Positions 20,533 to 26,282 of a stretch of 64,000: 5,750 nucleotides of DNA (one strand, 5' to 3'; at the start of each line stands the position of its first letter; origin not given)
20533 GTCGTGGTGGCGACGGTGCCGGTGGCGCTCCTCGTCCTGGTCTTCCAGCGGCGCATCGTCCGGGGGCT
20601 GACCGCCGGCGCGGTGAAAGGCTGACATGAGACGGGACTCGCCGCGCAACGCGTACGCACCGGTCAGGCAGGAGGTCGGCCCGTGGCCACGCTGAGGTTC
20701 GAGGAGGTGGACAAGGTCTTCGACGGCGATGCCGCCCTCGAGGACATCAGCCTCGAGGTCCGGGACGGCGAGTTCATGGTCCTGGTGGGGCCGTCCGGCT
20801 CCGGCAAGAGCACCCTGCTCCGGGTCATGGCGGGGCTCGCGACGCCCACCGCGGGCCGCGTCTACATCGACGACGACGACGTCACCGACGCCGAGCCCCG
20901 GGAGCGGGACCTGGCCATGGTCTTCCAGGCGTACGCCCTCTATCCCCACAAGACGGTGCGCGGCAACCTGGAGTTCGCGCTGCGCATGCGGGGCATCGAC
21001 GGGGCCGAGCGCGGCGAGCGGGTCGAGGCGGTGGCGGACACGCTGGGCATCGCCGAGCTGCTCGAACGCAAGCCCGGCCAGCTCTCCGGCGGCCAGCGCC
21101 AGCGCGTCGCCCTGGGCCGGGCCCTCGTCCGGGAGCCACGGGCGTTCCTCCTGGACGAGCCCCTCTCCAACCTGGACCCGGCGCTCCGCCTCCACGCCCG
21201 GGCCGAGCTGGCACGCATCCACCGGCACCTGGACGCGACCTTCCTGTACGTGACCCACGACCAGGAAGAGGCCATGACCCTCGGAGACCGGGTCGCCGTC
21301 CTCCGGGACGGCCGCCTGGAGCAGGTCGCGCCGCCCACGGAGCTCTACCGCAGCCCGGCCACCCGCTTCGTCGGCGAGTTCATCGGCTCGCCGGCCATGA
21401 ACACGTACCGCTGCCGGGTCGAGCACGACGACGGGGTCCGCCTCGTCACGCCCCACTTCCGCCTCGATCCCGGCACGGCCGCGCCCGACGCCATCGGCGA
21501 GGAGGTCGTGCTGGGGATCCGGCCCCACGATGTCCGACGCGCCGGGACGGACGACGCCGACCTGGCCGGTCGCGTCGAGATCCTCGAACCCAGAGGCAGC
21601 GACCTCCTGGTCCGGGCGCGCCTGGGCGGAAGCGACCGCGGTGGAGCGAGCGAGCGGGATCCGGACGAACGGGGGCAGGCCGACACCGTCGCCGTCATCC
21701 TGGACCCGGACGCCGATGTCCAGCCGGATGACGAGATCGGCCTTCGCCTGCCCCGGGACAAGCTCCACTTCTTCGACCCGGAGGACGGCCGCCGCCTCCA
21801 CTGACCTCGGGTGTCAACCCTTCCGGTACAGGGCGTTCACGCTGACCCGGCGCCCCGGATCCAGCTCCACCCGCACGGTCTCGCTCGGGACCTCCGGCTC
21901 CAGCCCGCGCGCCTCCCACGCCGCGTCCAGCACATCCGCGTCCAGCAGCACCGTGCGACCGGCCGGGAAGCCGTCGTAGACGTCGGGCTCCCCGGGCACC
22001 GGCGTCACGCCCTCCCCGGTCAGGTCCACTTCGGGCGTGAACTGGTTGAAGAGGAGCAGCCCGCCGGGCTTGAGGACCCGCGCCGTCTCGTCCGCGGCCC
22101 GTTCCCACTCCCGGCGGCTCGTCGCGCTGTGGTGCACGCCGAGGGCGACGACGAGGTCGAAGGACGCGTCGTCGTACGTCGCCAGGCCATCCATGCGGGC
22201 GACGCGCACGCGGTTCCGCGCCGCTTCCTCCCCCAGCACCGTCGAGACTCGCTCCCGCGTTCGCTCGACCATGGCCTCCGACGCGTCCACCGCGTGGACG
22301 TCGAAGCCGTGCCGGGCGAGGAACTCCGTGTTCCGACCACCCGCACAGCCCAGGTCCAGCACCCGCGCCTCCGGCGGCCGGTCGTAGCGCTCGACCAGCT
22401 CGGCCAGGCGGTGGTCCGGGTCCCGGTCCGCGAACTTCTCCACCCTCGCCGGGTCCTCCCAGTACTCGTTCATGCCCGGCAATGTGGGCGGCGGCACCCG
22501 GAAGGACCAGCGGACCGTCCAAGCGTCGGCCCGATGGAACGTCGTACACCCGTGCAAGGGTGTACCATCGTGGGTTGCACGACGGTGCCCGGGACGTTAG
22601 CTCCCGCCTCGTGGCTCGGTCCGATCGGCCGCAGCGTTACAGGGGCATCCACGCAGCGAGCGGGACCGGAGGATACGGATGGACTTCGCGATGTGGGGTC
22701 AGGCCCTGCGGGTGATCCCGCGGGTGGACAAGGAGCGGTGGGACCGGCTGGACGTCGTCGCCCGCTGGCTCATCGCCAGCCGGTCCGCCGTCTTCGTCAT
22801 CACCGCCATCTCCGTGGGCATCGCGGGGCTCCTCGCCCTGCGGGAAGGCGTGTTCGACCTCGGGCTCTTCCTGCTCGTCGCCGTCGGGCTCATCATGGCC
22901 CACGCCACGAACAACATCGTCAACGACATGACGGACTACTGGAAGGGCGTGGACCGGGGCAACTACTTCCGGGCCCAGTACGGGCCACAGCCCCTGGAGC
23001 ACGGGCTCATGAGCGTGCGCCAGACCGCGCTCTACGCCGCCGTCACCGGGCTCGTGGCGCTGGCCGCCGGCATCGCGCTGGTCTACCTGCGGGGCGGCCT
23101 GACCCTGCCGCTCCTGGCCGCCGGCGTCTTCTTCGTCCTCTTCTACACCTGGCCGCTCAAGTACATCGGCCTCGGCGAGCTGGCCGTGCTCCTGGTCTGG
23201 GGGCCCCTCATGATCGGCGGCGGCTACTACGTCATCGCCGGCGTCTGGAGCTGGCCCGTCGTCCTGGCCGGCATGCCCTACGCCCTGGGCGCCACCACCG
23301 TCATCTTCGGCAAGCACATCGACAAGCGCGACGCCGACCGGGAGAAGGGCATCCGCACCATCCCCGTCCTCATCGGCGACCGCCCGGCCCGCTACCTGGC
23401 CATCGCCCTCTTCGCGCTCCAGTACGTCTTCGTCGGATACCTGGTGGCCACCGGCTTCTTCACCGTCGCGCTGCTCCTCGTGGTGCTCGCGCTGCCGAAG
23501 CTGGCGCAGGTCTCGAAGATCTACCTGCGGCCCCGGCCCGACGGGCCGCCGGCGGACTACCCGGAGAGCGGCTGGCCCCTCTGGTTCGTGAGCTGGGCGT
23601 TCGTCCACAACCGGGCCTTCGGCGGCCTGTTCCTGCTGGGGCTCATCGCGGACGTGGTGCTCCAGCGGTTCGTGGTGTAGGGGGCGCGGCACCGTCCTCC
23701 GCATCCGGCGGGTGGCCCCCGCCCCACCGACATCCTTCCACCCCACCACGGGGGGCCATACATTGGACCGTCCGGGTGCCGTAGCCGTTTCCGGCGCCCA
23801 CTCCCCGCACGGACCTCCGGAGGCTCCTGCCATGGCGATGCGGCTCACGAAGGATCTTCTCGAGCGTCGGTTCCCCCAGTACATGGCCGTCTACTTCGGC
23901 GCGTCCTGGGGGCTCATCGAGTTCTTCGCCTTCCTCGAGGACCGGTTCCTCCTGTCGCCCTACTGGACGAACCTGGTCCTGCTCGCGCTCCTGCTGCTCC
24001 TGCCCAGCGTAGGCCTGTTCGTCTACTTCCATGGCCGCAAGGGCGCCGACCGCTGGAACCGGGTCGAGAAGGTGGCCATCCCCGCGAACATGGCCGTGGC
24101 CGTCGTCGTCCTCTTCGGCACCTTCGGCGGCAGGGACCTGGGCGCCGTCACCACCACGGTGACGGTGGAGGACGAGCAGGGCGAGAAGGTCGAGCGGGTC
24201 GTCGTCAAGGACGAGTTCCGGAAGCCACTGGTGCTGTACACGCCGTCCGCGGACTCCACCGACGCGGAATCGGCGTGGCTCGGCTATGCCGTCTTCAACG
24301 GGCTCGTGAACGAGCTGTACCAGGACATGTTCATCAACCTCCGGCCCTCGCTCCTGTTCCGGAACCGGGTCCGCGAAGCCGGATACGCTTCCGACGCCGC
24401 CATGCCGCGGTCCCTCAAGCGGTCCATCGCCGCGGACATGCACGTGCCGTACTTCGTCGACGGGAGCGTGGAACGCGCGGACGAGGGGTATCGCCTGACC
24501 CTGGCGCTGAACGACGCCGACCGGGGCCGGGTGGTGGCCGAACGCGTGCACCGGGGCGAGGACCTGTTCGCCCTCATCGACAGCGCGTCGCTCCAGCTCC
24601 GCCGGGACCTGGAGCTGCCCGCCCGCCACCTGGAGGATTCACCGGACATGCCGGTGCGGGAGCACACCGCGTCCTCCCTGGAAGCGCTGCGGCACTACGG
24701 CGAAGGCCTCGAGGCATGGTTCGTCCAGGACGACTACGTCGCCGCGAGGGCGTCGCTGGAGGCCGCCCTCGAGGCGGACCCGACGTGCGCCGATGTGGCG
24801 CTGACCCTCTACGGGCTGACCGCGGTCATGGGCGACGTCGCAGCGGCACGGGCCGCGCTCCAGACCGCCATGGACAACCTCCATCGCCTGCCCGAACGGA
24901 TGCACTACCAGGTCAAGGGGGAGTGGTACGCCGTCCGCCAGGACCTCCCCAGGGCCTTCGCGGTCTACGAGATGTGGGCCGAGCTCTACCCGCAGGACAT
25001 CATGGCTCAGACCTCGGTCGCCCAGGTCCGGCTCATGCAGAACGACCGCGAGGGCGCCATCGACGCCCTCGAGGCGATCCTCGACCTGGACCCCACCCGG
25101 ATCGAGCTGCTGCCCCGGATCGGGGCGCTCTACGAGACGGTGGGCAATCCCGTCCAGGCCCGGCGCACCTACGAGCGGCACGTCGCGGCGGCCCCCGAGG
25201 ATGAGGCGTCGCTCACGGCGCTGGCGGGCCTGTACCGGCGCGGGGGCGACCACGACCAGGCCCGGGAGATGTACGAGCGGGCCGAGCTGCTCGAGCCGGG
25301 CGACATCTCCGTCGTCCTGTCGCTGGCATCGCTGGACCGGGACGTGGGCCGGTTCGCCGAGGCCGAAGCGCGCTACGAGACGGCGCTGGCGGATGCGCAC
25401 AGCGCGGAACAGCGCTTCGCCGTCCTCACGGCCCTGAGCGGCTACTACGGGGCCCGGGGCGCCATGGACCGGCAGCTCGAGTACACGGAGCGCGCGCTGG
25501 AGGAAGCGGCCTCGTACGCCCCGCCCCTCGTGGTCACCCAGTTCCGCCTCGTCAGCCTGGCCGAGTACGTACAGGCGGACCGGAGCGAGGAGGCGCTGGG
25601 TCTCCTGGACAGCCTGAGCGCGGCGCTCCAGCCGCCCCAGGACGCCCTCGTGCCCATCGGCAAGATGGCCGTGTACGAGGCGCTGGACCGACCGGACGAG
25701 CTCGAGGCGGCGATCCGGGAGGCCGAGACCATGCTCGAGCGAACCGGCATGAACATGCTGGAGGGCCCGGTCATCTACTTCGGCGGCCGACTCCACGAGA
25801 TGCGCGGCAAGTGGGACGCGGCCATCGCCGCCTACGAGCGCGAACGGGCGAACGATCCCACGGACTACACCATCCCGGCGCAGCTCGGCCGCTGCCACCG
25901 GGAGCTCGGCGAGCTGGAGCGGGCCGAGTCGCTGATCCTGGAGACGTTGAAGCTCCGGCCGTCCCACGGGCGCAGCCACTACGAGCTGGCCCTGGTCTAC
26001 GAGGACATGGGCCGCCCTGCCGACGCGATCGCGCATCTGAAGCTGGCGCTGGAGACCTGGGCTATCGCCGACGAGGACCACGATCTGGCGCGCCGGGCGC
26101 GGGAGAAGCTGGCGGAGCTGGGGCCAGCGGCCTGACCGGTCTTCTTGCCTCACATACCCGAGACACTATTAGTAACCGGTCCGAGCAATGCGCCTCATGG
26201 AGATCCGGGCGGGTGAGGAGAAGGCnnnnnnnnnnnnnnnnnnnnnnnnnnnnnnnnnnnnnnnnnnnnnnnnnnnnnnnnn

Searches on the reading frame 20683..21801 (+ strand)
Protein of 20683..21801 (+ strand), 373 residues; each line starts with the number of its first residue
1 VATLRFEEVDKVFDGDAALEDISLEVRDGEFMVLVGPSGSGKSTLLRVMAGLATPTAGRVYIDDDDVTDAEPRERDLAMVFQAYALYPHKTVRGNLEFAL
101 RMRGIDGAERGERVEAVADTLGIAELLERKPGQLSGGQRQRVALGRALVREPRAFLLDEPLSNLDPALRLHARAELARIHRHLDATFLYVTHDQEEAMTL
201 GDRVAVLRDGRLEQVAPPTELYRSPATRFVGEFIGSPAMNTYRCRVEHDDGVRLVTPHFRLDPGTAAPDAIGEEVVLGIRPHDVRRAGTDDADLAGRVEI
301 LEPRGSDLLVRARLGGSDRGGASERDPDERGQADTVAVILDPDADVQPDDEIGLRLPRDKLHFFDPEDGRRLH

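Call 84: search_protein_families(library=pfam, proteins=[window:20683-21801:+], max_evalue=0.00001)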
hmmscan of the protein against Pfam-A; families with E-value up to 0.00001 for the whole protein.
window:20683-21801:+ (373 aa): 4 families
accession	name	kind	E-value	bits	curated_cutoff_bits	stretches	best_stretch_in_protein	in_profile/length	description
PF00005.33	ABC_tran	-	8.2e-36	124.1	25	1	19-161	1-136/137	ABC transporter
PF13304.12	AAA_21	-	4.5e-08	34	27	0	31-59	1-26/304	AAA domain, putative AbiEii toxin, Type IV TA system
PF17912.7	OB_MalK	-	6.4e-08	33.8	27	1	235-283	1-52/53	MalK OB fold domain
PF08402.16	TOBE_2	-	2.4e-07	31.2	21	0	277-343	1-71/76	TOBE domain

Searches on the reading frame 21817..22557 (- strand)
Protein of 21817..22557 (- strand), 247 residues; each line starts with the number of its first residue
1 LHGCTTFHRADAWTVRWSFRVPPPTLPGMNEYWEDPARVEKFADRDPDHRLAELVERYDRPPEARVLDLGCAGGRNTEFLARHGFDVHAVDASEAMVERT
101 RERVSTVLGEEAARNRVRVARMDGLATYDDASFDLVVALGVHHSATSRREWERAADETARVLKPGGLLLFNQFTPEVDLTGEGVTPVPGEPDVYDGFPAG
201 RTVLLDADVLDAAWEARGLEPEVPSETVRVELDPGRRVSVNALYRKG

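Call 84: search_protein_families(library=pfam, proteins=[window:21817-22557:-], max_evalue=0.00001)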
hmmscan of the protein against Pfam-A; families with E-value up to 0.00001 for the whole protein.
window:21817-22557:- (247 aa): 6 families
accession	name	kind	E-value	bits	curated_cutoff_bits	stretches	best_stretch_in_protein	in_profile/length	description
PF13649.12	Methyltransf_25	-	1.4e-19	71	27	1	66-166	1-97/97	Methyltransferase domain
PF08241.18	Methyltransf_11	-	4e-19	69.5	21.2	1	67-170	1-95/95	Methyltransferase domain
PF13489.12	Methyltransf_23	-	2.2e-16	60.5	27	1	48-220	6-160/164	Methyltransferase domain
PF08242.18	Methyltransf_12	-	2.3e-16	60.7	30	1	67-168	1-98/98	Methyltransferase domain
PF13847.12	Methyltransf_31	-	7.2e-11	42.4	27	1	64-174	5-113/145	Methyltransferase domain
PF03848.20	TehB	-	1.3e-06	28.4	20.4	1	64-102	32-70/193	Tellurite resistance protein TehB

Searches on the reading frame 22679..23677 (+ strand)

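Call 84: search_protein_families(library=pfam, proteins=[window:22679-23677:+], max_evalue=0.00001)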
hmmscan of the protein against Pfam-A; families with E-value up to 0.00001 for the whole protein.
window:22679-23677:+ (333 aa): 1 family
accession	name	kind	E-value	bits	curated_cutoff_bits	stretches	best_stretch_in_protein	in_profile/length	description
PF01040.23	UbiA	-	2.4e-31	109.4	34.2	1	46-276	4-227/250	UbiA prenyltransferase family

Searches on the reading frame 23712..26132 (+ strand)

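Call 33: search_protein_families(library=pfam, proteins=[window:23712-26132:+], max_evalue=0.001)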
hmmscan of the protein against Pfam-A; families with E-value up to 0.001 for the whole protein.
window:23712-26132:+ (807 aa): 15 families
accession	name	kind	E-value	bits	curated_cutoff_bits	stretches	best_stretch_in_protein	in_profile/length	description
PF14559.12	TPR_19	-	4.8e-22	78.5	25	4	339-387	4-52/68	Tetratricopeptide repeat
PF07719.23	TPR_2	-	6e-20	70.1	27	0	755-781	3-29/34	Tetratricopeptide repeat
PF13424.12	TPR_12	-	4.2e-18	65.7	30.1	2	469-524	8-71/77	Tetratricopeptide repeat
PF13428.12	TPR_14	-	4.4e-18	64.4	23.5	1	501-540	4-43/44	Tetratricopeptide repeat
PF13432.12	TPR_16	-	2.6e-17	63.4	32.7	1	725-781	3-59/65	Tetratricopeptide repeat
PF00515.34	TPR_1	-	2.6e-17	62.3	27.8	0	754-781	2-29/34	Tetratricopeptide repeat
PF13176.12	TPR_7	-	7.5e-15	54.1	27.9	0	500-531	1-34/36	Tetratricopeptide repeat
PF13181.12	TPR_8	-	4.2e-12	45.7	25.7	0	754-781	2-29/34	Tetratricopeptide repeat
PF13371.12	TPR_9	-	5.9e-12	45.9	35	1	404-463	3-62/73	Tetratricopeptide repeat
PF12895.13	ANAPC3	-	9.4e-12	45.5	27.2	1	698-777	2-80/82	Anaphase-promoting complex, cyclosome, subunit 3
PF13174.12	TPR_6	-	4.5e-10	39.9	26.3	0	504-523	6-25/33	Tetratricopeptide repeat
PF13431.12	TPR_17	-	5.9e-10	39.1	24.4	0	742-773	2-33/34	Tetratricopeptide repeat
PF13414.12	TPR_11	-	1e-08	35.2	26.8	0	743-767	18-42/42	TPR repeat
PF25064.1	ARM_TT21_5th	-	2.7e-06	28.1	27.8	0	701-779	17-98/117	TT21 fifth ARM repeats domain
PF23914.1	TPR_CcmH_CycH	-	1.2e-05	25.7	42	0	435-524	55-147/158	Cytochrome c-type biogenesis protein H TPR domain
